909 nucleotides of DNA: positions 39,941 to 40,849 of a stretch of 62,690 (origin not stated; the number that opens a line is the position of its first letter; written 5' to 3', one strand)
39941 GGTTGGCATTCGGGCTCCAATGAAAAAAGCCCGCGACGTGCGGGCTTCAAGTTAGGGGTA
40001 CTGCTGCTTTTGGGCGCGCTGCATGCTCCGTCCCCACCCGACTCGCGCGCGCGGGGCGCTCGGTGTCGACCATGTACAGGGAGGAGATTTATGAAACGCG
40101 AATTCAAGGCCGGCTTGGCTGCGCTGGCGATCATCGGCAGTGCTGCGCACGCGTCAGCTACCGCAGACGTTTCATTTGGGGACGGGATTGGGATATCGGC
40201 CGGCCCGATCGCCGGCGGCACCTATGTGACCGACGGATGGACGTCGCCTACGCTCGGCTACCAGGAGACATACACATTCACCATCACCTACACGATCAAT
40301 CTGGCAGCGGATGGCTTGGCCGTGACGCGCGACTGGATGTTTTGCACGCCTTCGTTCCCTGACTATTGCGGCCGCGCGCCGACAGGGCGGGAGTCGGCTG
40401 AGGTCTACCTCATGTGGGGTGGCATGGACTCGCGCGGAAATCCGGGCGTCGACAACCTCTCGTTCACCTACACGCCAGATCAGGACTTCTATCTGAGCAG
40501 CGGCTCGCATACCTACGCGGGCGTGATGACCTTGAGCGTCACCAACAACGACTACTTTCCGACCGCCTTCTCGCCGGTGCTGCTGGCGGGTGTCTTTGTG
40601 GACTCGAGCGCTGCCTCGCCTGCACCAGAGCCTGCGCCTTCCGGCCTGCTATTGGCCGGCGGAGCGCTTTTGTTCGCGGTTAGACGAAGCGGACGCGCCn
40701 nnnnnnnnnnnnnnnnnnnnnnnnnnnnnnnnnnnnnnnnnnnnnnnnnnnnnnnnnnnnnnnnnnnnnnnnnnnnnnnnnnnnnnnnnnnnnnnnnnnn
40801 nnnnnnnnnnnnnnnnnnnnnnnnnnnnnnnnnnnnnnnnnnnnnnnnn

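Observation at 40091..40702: Plus-strand PEP-CTERM secreted protein embedded in the minus-strand tail module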

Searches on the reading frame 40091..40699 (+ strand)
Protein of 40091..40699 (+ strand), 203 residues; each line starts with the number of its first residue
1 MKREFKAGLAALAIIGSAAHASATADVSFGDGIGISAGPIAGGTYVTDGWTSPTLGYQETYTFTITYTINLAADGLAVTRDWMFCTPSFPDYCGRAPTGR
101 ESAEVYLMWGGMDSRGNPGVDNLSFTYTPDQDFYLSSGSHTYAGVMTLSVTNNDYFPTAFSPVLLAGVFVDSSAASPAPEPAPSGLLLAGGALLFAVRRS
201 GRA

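Call 3: search_protein_families(library=ncbifam, proteins=[window:40091-40699:+], max_evalue=10)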
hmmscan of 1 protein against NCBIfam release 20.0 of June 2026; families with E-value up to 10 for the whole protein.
window:40091-40699:+ (203 aa): 3 families
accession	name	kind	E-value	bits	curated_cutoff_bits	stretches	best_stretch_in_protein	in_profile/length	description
NF038126.1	PEP_CTERM_FxDxF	subfamily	0.00025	21.3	50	2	126-199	97-164/165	FxDxF family PEP-CTERM protein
TIGR02595.1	PEP_CTERM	domain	0.036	14.9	16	1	178-199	1-22/24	PEP-CTERM sorting domain-containing protein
NF038129.1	PEP_NF038129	equivalog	0.065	13.1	65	1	171-199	164-192/194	NF038129 family PEP-CTERM protein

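Call 4: search_protein_families(library=pfam, proteins=[window:40091-40699:+], max_evalue=10)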
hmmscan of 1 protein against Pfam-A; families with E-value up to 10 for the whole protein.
window:40091-40699:+ (203 aa): 1 family
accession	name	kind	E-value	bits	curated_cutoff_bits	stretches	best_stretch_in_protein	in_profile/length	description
PF07589.16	PEP-CTERM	-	1.6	9.4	20.7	1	177-199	1-23/24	PEP-CTERM motif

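Call 6: find_homologous_proteins(query=window:40091-40699:+, max_evalue=0.001)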
Query window:40091-40699:+ (203 aa): 1 proteins with E <= 0.001 among 1989 candidates.
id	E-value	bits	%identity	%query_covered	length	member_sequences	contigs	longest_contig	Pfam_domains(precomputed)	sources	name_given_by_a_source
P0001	5.6e-130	449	100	100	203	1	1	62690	-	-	-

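Call 13: search_protein_families(library=phrogs, proteins=[window:40091-40699:+], max_evalue=0.001)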
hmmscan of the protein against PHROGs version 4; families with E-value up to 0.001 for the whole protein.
window:40091-40699:+ (203 aa): 0 families

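Call 19: search_protein_representatives(protein=window:40091-40699:+)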
Query: 203 residues. Proteins with E-value up to 0.001 (for the whole library): 34; up to 1e-10: 14; up to 1e-30: 2. The best 34 are listed.
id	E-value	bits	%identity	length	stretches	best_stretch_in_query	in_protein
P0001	1.8e-130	449.3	100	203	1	1-203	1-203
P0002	8.5e-36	140.1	47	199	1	7-191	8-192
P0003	3.4e-30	121.8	41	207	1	2-196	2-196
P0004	5.1e-22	95.2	41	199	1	1-200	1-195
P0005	2.1e-19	86.6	39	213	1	6-202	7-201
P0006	4.3e-18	82.3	38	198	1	10-199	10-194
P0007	5.9e-16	75.4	40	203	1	1-199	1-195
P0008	2.9e-15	73.1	40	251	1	7-152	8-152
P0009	3.3e-14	69.7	35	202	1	1-195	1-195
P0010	1.6e-13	67.4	36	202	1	10-199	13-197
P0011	4.0e-13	66.1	30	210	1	16-199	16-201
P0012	6.6e-13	65.4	32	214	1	7-193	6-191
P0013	2.3e-12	63.6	35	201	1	7-198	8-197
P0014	1.5e-11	61.0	37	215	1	6-202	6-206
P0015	3.2e-10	56.6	33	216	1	9-201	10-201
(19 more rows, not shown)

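Call 21: search_protein_families(library=ncbifam, alignment_id=A1, max_evalue=0.1)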
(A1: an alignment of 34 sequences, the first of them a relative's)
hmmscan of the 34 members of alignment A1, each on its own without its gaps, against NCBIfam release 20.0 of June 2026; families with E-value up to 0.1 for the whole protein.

A. member 1, P0001 (203 aa): 3 families
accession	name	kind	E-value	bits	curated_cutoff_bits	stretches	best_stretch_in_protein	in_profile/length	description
NF038126.1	PEP_CTERM_FxDxF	subfamily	0.00025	21.3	50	1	126-199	97-164/165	FxDxF family PEP-CTERM protein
TIGR02595.1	PEP_CTERM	domain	0.036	14.9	16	1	178-199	1-22/24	PEP-CTERM sorting domain-containing protein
NF038129.1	PEP_NF038129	equivalog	0.065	13.1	65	0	171-199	164-192/194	NF038129 family PEP-CTERM protein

B. families by the number of members that match (of 34 scanned): 21 families
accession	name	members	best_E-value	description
NF038129.1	PEP_NF038129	27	4.6e-09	NF038129 family PEP-CTERM protein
NF038126.1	PEP_CTERM_FxDxF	22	3.1e-10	FxDxF family PEP-CTERM protein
NF038119.1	PEP_CTERM_MHFG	21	2.4e-06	MHFG family PEP-CTERM protein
NF038120.1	PEP_CTERM_QFxxD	19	5.3e-05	NF038120 family PEP-CTERM protein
TIGR02595.1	PEP_CTERM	18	5.1e-06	PEP-CTERM sorting domain-containing protein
NF038124.1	PEP_CTERM_TLD_A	17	6.7e-07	PEP_CTERM-anchored TLD domain-containing protein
NF041538.1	PEP_EDSA_1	15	9.9e-09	EDSAP-1 family PEP-CTERM protein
NF038118.1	PEP_CTERM_CCXG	15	8.8e-05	CCXG family PEP-CTERM protein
NF035944.1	PEPxxWA-CTERM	12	5.2e-09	PEPxxWA-CTERM sorting domain-containing protein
NF041927.1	Xrt_dep_XDP1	12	0.00085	exosortase-dependent surface protein XDP1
NF038125.1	PEP_CTERM_THxN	11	7.6e-05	THxN family PEP-CTERM protein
NF033554.9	floc_PepA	10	2.1e-06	flocculation-associated PEP-CTERM protein PepA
NF033947.0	PEP-cistern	9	0.0012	cistern family PEP-CTERM protein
TIGR03901.2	MYXO-CTERM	5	0.0065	MYXO-CTERM sorting domain-containing protein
TIGR03370.1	VPLPA-CTERM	3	0.00068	VPLPA-CTERM sorting domain-containing protein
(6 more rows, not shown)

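Call 22: find_homologous_proteins(query=A1, max_evalue=0.001)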
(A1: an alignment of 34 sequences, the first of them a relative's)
Query A1 (34 sequences) (203 aa, profile of the alignment): 7 proteins with E <= 0.001 among 8000 candidates.
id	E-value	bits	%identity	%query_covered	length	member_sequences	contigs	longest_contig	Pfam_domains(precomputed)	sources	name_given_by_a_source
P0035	9.9e-60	219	37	88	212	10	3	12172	-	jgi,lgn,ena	-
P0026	3.5e-57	211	36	57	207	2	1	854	PF07589.17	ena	-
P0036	1.4e-56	209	34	67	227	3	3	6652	PF07589.17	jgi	jgi:hypothetical protein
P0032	1.6e-56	209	28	94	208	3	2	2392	-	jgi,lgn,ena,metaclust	metaclust:\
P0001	2.4e-56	208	100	100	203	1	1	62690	-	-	-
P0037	8.9e-38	148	30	94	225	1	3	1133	PF07589.17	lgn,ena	-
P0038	1.7e-15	75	-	-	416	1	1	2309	PF07589.17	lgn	-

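Call 26: find_encoding_contigs(protein=P0035, flank=10000, max_places=4)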
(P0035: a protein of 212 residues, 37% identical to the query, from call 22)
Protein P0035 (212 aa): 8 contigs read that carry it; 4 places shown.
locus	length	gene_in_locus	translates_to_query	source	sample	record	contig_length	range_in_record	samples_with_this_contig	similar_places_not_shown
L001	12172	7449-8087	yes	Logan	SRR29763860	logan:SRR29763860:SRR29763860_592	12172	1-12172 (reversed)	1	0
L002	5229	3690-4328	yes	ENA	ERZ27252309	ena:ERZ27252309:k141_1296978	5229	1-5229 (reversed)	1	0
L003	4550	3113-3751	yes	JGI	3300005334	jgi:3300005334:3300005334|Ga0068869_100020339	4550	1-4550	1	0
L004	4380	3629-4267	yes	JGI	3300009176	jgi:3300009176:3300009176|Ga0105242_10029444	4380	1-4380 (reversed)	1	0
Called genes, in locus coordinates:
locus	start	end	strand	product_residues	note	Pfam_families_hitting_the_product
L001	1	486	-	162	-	?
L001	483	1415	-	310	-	PF13191:AAA_16 (weak), PF00004:AAA (weak), PF07724:AAA_2 (weak), PF07726:AAA_3 (faint), PF07728:AAA_5, PF13401:AAA_22 (weak)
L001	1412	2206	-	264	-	PF00941:FAD_binding_5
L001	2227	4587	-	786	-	PF01315:Ald_Xan_dh_C, PF02738:MoCoBD_1, PF20256:MoCoBD_2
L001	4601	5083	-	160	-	PF00111:Fer2, PF01799:Fer2_2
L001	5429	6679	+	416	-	PF00768:Peptidase_S11, PF13354:Beta-lactamase2, PF07943:PBP5_C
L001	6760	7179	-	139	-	PF18029:Glyoxalase_6 (weak)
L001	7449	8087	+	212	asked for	-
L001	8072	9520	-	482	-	PF01381:HTH_3, PF12844:HTH_19 (weak), PF13560:HTH_31, PF06114:Peptidase_M78, PF09856:ScfRs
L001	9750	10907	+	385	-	PF00285:Citrate_synt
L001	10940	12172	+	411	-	?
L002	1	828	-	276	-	?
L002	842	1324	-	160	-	PF00111:Fer2, PF01799:Fer2_2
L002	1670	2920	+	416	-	PF00768:Peptidase_S11, PF13354:Beta-lactamase2, PF07943:PBP5_C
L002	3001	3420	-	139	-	PF18029:Glyoxalase_6 (weak)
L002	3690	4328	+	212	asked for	-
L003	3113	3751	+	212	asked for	-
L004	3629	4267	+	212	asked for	-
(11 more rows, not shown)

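Call 27: find_related_loci(query=A2, collection=genome_contigs, flank=10000)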
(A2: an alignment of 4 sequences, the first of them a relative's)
Query A2 (203 aa) in genome_contigs; peptide patterns used: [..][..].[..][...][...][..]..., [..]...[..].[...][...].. (x = any residue, [..] = any of these).
60 stretches matched a pattern, but none encodes a relative of the query by tblastn (E <= 1e-3).

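Call 28: find_related_loci(query=A2, collection=viral_contigs, flank=10000)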
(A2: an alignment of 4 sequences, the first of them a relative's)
Query A2 (203 aa) in viral_contigs; peptide patterns used: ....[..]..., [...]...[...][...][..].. (x = any residue, [..] = any of these).
2 stretches matched a pattern, but none encodes a relative of the query by tblastn (E <= 1e-3).

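Call 29: find_encoding_contigs(protein=P0002, flank=10000, max_places=4)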
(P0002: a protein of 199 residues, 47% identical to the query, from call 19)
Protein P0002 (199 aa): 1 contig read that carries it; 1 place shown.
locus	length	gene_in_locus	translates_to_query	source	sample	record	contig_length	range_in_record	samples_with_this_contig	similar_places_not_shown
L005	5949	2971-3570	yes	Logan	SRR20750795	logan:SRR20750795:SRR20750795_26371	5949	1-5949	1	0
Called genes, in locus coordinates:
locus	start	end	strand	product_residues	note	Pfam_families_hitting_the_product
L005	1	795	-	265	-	?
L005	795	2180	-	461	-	PF04466:Terminase_3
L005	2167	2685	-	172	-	PF02796:HTH_7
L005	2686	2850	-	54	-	-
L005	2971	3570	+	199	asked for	-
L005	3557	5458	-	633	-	-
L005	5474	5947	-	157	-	?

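Call 30: list_cluster_members(proteins=[P0002, P0003, P0004, P0005, P0006, P0007, P0009, P0010, P0013, P0035])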
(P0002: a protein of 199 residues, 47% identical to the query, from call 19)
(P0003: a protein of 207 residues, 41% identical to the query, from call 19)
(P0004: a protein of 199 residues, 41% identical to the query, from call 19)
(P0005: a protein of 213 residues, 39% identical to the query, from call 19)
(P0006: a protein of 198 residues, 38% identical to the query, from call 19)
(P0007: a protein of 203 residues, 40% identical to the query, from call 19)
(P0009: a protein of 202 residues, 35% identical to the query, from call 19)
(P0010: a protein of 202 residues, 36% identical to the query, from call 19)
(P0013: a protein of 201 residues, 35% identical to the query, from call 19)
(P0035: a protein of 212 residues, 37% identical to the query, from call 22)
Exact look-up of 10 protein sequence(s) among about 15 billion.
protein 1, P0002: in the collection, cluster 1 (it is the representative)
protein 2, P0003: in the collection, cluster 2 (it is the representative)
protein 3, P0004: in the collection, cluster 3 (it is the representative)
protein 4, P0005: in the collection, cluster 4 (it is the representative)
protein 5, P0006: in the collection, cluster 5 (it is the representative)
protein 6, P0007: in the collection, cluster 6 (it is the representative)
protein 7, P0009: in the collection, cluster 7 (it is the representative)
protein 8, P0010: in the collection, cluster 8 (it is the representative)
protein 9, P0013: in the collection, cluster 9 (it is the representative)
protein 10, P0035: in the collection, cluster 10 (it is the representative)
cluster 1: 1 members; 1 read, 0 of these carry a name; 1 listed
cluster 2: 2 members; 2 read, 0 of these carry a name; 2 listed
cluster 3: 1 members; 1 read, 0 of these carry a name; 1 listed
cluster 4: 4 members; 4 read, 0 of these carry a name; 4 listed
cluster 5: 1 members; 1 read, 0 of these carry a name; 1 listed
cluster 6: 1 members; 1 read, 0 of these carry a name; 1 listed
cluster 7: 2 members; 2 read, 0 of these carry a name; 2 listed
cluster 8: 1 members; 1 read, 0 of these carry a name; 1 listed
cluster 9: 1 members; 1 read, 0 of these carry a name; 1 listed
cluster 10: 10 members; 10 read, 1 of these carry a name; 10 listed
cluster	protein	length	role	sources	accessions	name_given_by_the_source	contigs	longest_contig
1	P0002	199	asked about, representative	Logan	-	-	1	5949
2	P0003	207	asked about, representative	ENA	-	-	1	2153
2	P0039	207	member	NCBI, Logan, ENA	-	-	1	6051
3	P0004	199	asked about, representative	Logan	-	-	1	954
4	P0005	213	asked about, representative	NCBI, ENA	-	-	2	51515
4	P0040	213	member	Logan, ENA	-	-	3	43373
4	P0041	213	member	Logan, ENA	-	-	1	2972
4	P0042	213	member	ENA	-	-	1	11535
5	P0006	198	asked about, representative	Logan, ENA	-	-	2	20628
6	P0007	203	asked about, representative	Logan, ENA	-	-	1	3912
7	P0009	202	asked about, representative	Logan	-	-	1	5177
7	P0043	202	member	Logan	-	-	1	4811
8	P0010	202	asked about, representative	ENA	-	-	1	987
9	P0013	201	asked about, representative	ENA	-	-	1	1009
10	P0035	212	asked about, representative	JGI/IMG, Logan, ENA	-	-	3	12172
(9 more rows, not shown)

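Call 32: find_encoding_contigs(protein=P0005, flank=10000, max_places=3)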
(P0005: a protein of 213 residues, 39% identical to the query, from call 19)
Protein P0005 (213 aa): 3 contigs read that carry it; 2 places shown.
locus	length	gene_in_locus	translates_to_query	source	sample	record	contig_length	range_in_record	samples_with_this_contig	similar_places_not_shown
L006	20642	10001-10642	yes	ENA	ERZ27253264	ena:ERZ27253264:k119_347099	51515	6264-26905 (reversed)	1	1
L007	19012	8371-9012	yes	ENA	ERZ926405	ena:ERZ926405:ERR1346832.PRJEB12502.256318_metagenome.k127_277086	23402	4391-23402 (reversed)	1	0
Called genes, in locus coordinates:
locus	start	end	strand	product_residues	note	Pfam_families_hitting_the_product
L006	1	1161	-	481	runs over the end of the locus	PF11066:DUF2867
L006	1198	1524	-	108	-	PF25213:HVO_A0261_N (weak), PF09339:HTH_IclR (weak), PF12840:HTH_20, PF01022:HTH_5, PF01047:MarR (weak), PF08279:HTH_11 (weak), PF12802:MarR_2, PF13412:HTH_24, +1 more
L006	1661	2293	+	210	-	PF12844:HTH_19 (weak), PF13560:HTH_31, PF01381:HTH_3, PF07883:Cupin_2 (faint)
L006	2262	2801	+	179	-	PF00583:Acetyltransf_1, PF13673:Acetyltransf_10, PF13508:Acetyltransf_7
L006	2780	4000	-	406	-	PF00753:Lactamase_B (weak), PF13483:Lactamase_B_3, PF12706:Lactamase_B_2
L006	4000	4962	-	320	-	PF00389:2-Hacid_dh, PF02826:2-Hacid_dh_C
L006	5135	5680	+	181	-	PF00210:Ferritin, PF02915:Rubrerythrin, PF03232:COQ7 (faint), PF13668:Ferritin_2 (weak)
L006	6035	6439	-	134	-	-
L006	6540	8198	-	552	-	PF00916:Sulfate_transp, PF16983:MFS_MOT1 (weak), PF01740:STAS (weak)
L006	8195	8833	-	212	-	PF08857:ParBc_2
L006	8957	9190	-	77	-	-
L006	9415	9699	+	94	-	-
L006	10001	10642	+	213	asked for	-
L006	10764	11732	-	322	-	-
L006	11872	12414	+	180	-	PF07638:Sigma70_ECF, PF08281:Sigma70_r4_2 (weak)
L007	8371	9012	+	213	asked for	-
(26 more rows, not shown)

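Call 33: find_encoding_contigs(protein=P0039, flank=10000, max_places=3)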
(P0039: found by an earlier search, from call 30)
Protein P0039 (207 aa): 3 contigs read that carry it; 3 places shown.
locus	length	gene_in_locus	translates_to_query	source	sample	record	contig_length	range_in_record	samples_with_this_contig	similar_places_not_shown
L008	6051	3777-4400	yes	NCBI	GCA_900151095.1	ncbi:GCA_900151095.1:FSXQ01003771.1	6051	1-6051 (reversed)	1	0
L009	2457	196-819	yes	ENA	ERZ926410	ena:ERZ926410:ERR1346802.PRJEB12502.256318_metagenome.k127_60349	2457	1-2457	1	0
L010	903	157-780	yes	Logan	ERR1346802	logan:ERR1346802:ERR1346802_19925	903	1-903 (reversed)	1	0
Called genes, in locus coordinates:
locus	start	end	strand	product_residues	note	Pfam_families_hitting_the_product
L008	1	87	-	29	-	?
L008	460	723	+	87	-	-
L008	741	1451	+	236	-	PF01902:Diphthami_syn_2_N, PF28410:Diphthami_syn_2_C (weak)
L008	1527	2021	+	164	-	-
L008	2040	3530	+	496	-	PF01656:CbiA, PF13500:AAA_26 (faint), PF07685:GATase_3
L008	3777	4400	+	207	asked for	-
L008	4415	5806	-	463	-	PF01979:Amidohydro_1, PF07969:Amidohydro_3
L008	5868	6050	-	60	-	?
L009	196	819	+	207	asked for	-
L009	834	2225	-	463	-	PF01979:Amidohydro_1, PF07969:Amidohydro_3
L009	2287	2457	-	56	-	?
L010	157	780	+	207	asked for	-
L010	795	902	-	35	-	?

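Call 38: search_solved_structures(query=A1, max_evalue=1)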
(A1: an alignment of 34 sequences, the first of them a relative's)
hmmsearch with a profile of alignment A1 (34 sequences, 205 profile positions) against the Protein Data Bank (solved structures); distinct sequences matched with E-value up to 1: 2.
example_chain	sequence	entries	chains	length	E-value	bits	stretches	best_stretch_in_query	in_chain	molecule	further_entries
7sgf_H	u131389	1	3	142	0.22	14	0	123-162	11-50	LAVA01 mAb - Heavy Chain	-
7ymj_D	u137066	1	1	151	0.7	12.4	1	1-46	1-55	Nb6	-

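Call 39: find_encoding_contigs(protein=P0006, flank=10000, max_places=3)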
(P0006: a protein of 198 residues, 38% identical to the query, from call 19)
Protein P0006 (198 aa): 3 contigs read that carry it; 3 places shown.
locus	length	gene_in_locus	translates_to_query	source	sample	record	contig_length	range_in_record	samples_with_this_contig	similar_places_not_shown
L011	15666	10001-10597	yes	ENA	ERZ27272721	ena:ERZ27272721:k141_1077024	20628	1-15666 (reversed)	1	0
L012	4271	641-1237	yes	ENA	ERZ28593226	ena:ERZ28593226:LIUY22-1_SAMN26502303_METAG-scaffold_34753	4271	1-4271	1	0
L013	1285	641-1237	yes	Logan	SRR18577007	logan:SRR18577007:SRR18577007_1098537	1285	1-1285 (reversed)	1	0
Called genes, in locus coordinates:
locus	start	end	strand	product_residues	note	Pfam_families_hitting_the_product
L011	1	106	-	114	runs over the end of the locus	-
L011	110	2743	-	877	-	PF13550:Phage-tail_3 (weak)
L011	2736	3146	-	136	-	PF22262:DUF6950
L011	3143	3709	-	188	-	-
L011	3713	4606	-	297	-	PF13884:Peptidase_S74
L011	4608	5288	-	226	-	-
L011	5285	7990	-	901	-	PF06791:TMP_2, PF09718:Tape_meas_lam_C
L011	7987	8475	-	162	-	-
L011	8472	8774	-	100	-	PF06223:Phage_tail_T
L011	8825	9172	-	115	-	PF06222:Phage_TAC_1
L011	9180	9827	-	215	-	PF16460:Phage_TTP_11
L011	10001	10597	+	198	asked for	-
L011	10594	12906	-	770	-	-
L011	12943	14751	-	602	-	-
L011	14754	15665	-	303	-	?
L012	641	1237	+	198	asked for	-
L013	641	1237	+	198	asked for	-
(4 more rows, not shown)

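Call 40: find_encoding_contigs(protein=P0007, flank=10000, max_places=3)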
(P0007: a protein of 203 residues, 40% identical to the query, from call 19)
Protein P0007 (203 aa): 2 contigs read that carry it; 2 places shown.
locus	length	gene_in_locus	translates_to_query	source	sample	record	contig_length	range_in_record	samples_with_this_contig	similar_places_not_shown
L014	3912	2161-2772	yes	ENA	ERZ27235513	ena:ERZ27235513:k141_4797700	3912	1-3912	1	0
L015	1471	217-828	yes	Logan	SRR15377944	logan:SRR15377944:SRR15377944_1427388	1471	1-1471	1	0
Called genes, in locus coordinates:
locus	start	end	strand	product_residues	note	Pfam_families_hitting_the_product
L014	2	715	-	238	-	?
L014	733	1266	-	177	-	PF02082:Rrf2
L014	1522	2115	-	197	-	PF01451:LMWPc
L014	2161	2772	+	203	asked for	-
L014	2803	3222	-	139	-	-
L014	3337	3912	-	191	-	?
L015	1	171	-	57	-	?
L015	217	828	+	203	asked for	-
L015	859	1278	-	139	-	-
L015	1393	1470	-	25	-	?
